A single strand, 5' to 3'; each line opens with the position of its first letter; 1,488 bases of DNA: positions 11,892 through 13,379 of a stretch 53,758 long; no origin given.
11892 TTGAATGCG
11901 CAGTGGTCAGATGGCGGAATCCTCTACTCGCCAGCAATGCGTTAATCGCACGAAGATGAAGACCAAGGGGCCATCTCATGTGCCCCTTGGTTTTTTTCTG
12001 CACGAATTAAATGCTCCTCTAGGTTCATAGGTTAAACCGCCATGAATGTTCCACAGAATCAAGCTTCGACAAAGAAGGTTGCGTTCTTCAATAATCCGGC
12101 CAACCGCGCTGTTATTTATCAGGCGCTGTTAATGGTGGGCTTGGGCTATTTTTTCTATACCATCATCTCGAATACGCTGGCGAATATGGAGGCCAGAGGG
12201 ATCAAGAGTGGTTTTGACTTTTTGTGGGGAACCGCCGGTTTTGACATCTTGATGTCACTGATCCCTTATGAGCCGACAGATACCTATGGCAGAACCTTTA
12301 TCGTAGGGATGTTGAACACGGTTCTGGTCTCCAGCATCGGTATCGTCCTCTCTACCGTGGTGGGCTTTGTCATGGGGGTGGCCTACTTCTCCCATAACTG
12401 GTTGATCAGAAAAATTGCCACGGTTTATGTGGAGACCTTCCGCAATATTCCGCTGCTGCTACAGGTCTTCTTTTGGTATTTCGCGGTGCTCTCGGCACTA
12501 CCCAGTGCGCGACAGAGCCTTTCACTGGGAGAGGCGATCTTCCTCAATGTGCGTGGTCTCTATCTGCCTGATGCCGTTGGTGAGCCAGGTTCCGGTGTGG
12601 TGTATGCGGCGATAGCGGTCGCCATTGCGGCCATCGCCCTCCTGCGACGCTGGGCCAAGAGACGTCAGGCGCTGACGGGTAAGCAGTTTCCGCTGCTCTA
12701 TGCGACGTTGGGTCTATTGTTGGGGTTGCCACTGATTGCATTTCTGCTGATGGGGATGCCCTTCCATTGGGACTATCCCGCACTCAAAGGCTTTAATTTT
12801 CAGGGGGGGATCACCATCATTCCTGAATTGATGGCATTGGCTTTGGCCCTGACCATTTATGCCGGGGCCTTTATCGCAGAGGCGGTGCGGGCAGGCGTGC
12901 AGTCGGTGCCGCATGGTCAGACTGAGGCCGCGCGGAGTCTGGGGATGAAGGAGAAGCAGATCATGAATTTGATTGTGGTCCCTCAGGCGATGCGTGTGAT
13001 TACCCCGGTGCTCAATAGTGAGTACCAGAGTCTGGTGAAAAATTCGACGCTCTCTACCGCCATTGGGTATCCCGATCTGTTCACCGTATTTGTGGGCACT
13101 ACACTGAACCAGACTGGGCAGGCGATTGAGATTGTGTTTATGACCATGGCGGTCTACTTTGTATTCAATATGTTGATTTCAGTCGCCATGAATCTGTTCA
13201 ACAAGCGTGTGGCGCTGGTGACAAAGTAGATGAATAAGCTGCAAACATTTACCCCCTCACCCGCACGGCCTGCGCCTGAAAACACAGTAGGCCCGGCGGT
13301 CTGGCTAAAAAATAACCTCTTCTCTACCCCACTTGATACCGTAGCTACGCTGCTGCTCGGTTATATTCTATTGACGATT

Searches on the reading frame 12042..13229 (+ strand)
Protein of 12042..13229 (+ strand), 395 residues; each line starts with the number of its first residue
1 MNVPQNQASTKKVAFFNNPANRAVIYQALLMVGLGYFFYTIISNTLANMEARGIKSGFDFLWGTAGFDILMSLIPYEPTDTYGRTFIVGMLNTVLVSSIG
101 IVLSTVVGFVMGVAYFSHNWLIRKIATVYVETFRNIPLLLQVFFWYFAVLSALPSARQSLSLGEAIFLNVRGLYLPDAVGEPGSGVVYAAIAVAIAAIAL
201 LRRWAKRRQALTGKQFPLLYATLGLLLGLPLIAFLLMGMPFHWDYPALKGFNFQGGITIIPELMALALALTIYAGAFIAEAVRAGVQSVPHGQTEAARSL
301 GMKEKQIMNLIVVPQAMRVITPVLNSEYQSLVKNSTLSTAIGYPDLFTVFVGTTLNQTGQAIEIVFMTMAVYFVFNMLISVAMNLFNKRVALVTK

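Call 42: find_encoding_contigs(protein=window:12042-13229:+, flank=10000, max_places=1)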
Protein window:12042-13229:+ (395 aa): 24 contigs read that carry it; 1 place shown.
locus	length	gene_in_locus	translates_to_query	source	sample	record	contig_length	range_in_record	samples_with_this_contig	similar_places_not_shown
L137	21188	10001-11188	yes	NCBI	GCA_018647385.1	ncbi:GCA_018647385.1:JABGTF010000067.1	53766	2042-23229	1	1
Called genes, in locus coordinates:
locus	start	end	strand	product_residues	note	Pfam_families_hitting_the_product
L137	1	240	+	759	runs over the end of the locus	PF00384:Molybdopterin, PF01568:Molydop_binding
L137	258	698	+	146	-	PF03892:NapB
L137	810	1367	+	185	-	PF03264:Cytochrom_NNT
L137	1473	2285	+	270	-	PF13187:Fer4_9 (faint), PF13534:Fer4_17 (faint), PF25160:LdpA_Fe-S-bd (faint), PF12797:Fer4_2 (faint), PF12838:Fer4_7, PF13237:Fer4_10 (weak), PF12838:Fer4_7 (weak), PF13183:Fer4_8 (weak), +5 more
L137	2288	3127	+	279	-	PF12801:Fer4_5, PF12837:Fer4_6 (faint), PF00037:Fer4 (faint), PF12801:Fer4_5 (weak), PF13187:Fer4_9 (weak), PF12838:Fer4_7 (weak)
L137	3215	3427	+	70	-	-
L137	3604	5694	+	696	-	PF00672:HAMP, PF18947:HAMP_2 (weak), PF00015:MCPsignal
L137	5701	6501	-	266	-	PF00459:Inositol_P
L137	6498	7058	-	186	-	PF00293:NUDIX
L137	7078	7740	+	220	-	PF00702:Hydrolase, PF12710:HAD (weak), PF13419:HAD_2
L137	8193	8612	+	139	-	-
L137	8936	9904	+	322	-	PF00497:SBP_bac_3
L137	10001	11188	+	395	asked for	PF00528:BPD_transp_1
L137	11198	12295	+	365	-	PF00528:BPD_transp_1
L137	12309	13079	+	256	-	PF00005:ABC_tran, PF02463:SMC_N (weak), PF13304:AAA_21 (weak)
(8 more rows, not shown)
